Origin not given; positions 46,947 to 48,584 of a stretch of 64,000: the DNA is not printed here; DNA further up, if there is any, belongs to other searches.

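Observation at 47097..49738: Zn-ribbon/HEPN-like protein followed by a Schlafen/AlbA_2 protein may be a two-gene RNA-targeting module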

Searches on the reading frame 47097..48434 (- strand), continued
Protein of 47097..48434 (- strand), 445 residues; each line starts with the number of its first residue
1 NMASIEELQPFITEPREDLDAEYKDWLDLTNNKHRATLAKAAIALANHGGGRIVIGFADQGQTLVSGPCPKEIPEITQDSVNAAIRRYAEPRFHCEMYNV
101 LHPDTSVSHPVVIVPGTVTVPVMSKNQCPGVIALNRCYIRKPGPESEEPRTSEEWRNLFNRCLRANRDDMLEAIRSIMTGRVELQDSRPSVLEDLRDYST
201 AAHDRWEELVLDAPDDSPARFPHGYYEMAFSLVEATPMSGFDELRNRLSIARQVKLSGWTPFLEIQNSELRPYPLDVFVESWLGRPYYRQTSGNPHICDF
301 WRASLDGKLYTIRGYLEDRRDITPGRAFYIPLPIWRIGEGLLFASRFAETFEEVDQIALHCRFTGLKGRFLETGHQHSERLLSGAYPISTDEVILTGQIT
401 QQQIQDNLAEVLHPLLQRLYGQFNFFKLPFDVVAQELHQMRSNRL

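Call 32: predict_structure(alignment_id=A2)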
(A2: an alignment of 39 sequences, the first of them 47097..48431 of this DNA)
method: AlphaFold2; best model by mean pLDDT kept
length: 444 residues; sequences in the alignment: 39
mean_pLDDT: 77.4   pTM: 0.57
mean pLDDT of the five models: 77.4, 76.4, 76.2, 75.4, 63.5
residues with pLDDT >= 90: 103; 70-90: 216; 50-70: 87; < 50: 38
segments of 3 or more residues with pLDDT < 50: 126-146, 179-187, 286-290
pLDDT, mean of each block of 10 residues (from residue 1): 78 60 81 84 77 81 80 90 83 88 90 75 52 29 47 65 61 53 45 93 93 87 94 88 85 60 70 85 57 76 92 84 86 90 88 90 93 60 78 93 86 92 87 85 58
secondary structure, 60 per line:
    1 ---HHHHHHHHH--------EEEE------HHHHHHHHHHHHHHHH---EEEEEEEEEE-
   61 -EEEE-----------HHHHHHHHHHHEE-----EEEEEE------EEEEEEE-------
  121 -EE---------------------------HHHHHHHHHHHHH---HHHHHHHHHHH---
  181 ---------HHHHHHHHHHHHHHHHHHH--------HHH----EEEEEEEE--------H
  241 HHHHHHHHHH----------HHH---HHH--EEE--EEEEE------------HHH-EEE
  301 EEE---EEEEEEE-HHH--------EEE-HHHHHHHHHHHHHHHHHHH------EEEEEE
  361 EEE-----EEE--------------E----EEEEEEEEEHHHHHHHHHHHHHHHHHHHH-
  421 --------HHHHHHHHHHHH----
elements in order: H4-12 E21-24 H31-46 E50-59 E62-65 H77-87 E95-100 E107-113 H151-163 H167-177 H190-208 E224-231 H240-250 E272-274 E277-281 E298-303 E307-313 E326-328 H330-348 E355-363 E369-371 E391-399 H400-419 H429-440

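Call 38: fold_search(model_id=the predicted structure, library=pdb)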
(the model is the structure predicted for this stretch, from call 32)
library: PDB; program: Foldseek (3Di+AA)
matches with E <= 10: 395; with E <= 0.001: 0
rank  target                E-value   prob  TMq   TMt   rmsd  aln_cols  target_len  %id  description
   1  2kyy_MODEL_1_A        3.9e-03  1.00  0.22  0.56  11.4       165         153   15  Solution NMR Structure of the N-terminal Domain of Putative ATP-dependent DNA Helicase RecG-related Protein fr (released 2010-08-11)
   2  5yd0_C                3.9e-03  1.00  0.17  0.23   4.6       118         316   22  Crystal structure of Schlafen 13 (SLFN13) N'-domain (released 2018-03-28)
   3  7zel_A                4.4e-03  0.92  0.15  0.09  13.9       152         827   19  Human SLFN11 dimer apoenzyme (released 2022-09-28)
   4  5yd0_A                1.2e-02  0.98  0.16  0.21   5.1       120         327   16  Crystal structure of Schlafen 13 (SLFN13) N'-domain (released 2018-03-28)
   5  7zep_A                1.5e-02  0.93  0.15  0.09   5.6       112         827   20  Human SLFN11 E209A dimer (released 2022-09-28)
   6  6e16                  2.2e-02  0.28  0.13  0.22  14.3       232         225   11  Ternary structure of c-Myc-TBP-TAF1 (released 2019-10-02)
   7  5yd0_B                3.6e-02  0.92  0.17  0.22   5.2       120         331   18  Crystal structure of Schlafen 13 (SLFN13) N'-domain (released 2018-03-28)
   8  7fex                  4.1e-02  0.77  0.16  0.21  13.1       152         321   14  Crystal structure of Sus scrofa Schlafen11 N-terminal domain (2.69 A) (released 2023-06-07)
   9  7ksp_A                6.9e-02  0.60  0.15  0.27   5.7       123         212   14  Crystal structure of hSAMD9_DBD with DNA (released 2022-01-05)
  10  4nec_B                6.9e-02  0.28  0.11  0.18   9.9       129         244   15  Conversion of a Disulfide Bond into a Thioacetal Group during Echinomycin Biosynthesis (released 2014-01-15)
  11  6rr9                  7.4e-02  0.94  0.17  0.23   4.2       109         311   20  DNA/RNA binding protein (released 2020-07-08)
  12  9p1h_C                7.4e-02  0.18  0.13  0.19  12.1       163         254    8  100K human S-adenosylmethionine decarboxylase (released 2025-09-17)
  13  9erd                  7.8e-02  0.75  0.15  0.09   5.2       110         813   24  Human SLFN11 S753D monomer (released 2024-12-11)
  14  9uie_B                9.9e-02  0.60  0.16  0.09   9.2       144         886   16  Electronic microscopy structure of human schlafen14-E211A dimer in complex with dsRNA (released 2025-08-06)
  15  1mhm_A                9.9e-02  0.20  0.15  0.23  10.4       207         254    9  Crystal structure of S-adenosylmethionine decarboxylase from potato (released 2002-12-11)
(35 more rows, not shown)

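Call 40: search_solved_structures(query=A2, max_evalue=1, show_alignments=3)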
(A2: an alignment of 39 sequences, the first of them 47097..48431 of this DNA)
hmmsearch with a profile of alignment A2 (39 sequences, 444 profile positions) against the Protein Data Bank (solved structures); distinct sequences matched with E-value up to 1: 9.
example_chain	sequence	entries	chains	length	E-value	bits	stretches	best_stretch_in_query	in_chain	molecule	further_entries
9ylu_A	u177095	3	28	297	4.8e-05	25.3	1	9-140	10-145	CbCash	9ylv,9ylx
5yd0_A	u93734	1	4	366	8.3e-05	24.6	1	27-61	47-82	Schlafen 8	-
7fex_A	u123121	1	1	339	0.0061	18.4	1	26-61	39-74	SLFN11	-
9nyy_A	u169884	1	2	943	0.011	17.6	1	34-101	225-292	Protein SLFN14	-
9jr9_A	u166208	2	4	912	0.016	17.1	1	37-101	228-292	Protein SLFN14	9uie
9jn9_A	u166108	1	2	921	0.017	16.9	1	39-101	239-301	Protein SLFN14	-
7zel_A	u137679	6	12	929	0.078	14.8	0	20-71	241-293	Schlafen family member 11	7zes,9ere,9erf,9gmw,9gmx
9erd_A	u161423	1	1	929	0.078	14.8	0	20-71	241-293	Schlafen family member 11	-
7zep_A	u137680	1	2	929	0.1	14.4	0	21-71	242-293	Schlafen family member 11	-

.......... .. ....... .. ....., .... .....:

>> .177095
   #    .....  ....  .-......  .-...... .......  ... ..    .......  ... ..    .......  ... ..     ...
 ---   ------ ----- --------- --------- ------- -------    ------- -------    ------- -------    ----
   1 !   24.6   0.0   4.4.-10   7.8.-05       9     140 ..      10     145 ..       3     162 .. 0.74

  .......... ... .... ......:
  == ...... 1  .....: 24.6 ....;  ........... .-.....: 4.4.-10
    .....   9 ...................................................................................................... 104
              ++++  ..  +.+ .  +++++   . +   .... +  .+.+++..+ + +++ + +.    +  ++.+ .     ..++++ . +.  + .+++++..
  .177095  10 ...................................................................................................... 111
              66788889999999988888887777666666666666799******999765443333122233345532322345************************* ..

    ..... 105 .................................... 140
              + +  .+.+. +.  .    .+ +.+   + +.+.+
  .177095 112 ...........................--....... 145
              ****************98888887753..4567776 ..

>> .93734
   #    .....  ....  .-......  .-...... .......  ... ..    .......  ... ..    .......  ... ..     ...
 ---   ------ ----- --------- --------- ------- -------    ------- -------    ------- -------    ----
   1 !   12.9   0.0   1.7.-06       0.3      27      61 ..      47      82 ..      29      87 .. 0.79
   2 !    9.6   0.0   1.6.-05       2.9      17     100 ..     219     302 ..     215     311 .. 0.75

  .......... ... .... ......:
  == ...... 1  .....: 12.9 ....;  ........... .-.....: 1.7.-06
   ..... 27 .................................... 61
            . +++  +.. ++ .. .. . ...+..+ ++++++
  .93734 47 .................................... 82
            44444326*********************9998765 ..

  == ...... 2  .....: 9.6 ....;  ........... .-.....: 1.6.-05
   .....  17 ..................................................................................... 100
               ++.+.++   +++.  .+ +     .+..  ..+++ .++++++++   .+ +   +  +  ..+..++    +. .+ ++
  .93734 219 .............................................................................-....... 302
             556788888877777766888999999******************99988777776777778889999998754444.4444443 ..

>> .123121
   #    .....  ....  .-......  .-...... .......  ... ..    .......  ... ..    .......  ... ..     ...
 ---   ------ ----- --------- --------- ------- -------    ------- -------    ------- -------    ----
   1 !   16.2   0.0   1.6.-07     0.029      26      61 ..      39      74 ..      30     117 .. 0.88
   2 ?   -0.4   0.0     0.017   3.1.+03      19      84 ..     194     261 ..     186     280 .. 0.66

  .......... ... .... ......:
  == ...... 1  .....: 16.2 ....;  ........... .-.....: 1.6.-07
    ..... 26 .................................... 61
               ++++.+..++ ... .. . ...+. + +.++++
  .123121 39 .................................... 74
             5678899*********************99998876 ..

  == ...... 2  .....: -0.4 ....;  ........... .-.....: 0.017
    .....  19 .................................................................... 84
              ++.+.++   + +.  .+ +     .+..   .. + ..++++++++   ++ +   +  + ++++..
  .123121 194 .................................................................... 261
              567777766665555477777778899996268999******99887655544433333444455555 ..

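Call 62: find_encoding_contigs(protein=P0055, flank=6000, max_places=2)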
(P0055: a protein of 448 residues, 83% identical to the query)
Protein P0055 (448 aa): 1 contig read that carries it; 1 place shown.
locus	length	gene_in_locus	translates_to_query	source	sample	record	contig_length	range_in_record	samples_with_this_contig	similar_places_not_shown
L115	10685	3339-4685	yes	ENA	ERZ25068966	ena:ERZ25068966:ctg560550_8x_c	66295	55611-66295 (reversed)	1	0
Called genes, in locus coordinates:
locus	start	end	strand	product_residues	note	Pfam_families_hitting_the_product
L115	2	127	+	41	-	?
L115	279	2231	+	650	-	PF00580:UvrD-helicase, PF13245:AAA_19, PF13604:AAA_30 (faint), PF01443:Viral_helicase1 (faint), PF13361:UvrD_C, PF13538:UvrD_C_2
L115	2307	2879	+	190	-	PF02646:RmuC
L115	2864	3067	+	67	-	-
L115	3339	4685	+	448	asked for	PF04326:SLFN_AlbA_2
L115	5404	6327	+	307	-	PF02899:Phage_int_SAM_1, PF13495:Phage_int_SAM_4 (weak), PF00589:Phage_integrase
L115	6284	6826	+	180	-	-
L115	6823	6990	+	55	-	-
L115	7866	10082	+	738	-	-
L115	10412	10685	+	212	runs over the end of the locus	PF02517:Rce1-like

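Call 63: find_encoding_contigs(protein=P0052, flank=6000, max_places=2)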
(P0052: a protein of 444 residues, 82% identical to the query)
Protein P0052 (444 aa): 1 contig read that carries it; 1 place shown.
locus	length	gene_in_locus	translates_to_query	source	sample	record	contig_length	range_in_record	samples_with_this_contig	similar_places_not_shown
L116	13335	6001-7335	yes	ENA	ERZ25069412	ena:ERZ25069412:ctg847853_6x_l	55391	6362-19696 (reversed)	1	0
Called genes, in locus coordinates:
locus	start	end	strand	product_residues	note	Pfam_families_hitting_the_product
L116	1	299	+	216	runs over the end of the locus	-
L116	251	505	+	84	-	-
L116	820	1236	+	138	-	PF13657:Couple_hipA (weak)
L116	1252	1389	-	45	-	-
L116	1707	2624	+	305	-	PF13614:AAA_31, PF00142:Fer4_NifH (weak), PF01656:CbiA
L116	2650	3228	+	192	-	-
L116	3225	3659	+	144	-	-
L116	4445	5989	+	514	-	PF11638:DnaA_N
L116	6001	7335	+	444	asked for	PF04326:SLFN_AlbA_2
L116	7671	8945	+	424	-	-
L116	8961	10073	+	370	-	PF00145:DNA_methylase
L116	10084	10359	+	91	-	-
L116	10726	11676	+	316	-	-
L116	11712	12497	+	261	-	-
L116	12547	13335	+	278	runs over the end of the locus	PF02646:RmuC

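Call 72: search_dna_similar(query=window:47097-48431:-, collection=plasmids, mode=protein, max_evalue=0.00001, max_rows=12)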
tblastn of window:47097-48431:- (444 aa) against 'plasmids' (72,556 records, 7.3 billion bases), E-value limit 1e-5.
Records with a match: 44; places in all: 45; records where one place covers at least 80% of the query: 16.
Best place of each record, by identity: <60% 44.
By first word of the organism name: Sinorhizobium 20; Rhizobium 7; Azospirillum 4; Ensifer 3; Haloarcula 2; Asticcacaulis 1; Halobaculum 1; Deinococcus 1; Bradyrhizobium 1; Agrobacterium 1; and 3 more.
By predicted mobility (MOB-suite, as given by PLSDB): conjugative 27; non-mobilizable 16; mobilizable 1.
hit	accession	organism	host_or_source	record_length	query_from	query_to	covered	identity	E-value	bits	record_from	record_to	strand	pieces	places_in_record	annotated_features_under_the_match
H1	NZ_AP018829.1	Asticcacaulis excentricus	Lemna minor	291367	1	439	99%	52.0%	2e-125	407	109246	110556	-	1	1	putative DNA binding domain-containing protein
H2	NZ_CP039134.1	Haloarcula marismortui ATCC 43049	Cell culture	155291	8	442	98%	38.3%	1e-63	229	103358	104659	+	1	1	ATP-binding protein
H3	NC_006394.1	Haloarcula marismortui ATCC 43049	-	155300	8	442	98%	38.3%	1e-63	229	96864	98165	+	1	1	ATP-binding protein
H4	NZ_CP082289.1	Halobaculum roseum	cell culture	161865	8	442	98%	38.3%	1e-63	229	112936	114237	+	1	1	ATP-binding protein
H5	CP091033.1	Sinorhizobium sp. B11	soybean,TY,soil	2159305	6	444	97%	37.1%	6e-51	227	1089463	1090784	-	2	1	putative DNA binding domain-containing protein | hypothetical protein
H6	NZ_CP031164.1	Deinococcus wulumuqiensis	cell culture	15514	5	444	99%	24.2%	1e-12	77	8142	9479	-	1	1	RNA-binding domain-containing protein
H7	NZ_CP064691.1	Bradyrhizobium sp. 192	Acmispon strigosus,cell culture,root ...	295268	1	425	96%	24.7%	3e-15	86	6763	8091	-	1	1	ATP-binding protein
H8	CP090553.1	Rhizobium leguminosarum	Trifolium pratense,Cell culture,Plant ...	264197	6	371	82%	27.2%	3e-23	110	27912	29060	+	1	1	ATP-binding protein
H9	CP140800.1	Rhizobium beringeri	Trifolium pratense,whole organism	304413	6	371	82%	27.0%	2e-23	110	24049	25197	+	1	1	ATP-binding protein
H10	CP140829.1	Rhizobium beringeri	Trifolium pratense,whole organism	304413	6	371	82%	27.0%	2e-23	110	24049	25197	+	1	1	ATP-binding protein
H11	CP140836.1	Rhizobium beringeri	Trifolium pratense,whole organism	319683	6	371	82%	27.0%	2e-23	110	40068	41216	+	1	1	ATP-binding protein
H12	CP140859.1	Rhizobium ruizarguesonis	Trifolium pratense,whole organism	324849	6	371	82%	27.0%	2e-23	110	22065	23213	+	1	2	ATP-binding protein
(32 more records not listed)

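Call 74: get_annotated_region(hit=H1, flank=6000)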
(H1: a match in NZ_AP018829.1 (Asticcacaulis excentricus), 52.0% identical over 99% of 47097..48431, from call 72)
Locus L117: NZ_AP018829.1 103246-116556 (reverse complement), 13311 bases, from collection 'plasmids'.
description: Asticcacaulis excentricus strain M6 plasmid pASEM-1, complete sequence
organism: Asticcacaulis excentricus (NCBI taxid 78587)
taxonomy: Bacteria; Pseudomonadota; Alphaproteobacteria; Caulobacterales; Caulobacteraceae; Asticcacaulis; Asticcacaulis excentricus
host: -; source: Lemna minor; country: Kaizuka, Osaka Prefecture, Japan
typing (MOB-suite, as given by PLSDB): non-mobilizable; replicon rep_cluster_753
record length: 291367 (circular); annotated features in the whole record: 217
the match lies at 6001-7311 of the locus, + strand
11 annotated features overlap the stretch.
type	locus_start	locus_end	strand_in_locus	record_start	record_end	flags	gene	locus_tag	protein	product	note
CDS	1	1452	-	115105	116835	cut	-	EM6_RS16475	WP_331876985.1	DUF3363 domain-containing protein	-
CDS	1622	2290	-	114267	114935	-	-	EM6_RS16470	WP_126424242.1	lytic transglycosylase domain-containing protein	-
CDS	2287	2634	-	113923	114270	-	-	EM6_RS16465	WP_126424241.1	DUF736 domain-containing protein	-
CDS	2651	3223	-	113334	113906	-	-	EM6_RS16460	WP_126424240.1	S26 family signal peptidase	GO:0006465 - signal peptide processing [Evidence IEA]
CDS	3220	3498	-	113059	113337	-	-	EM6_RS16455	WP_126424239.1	helix-turn-helix domain-containing protein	-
CDS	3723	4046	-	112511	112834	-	-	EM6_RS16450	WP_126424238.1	DUF736 domain-containing protein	-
CDS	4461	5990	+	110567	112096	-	-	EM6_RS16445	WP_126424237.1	hypothetical protein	-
CDS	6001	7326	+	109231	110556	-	-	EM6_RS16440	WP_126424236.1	putative DNA binding domain-containing protein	-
CDS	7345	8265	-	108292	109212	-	-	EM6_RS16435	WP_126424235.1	DUF2493 domain-containing protein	-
CDS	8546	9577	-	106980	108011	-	-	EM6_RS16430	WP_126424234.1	toprim domain-containing protein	-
CDS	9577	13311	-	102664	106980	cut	-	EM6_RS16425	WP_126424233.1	strawberry notch family protein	-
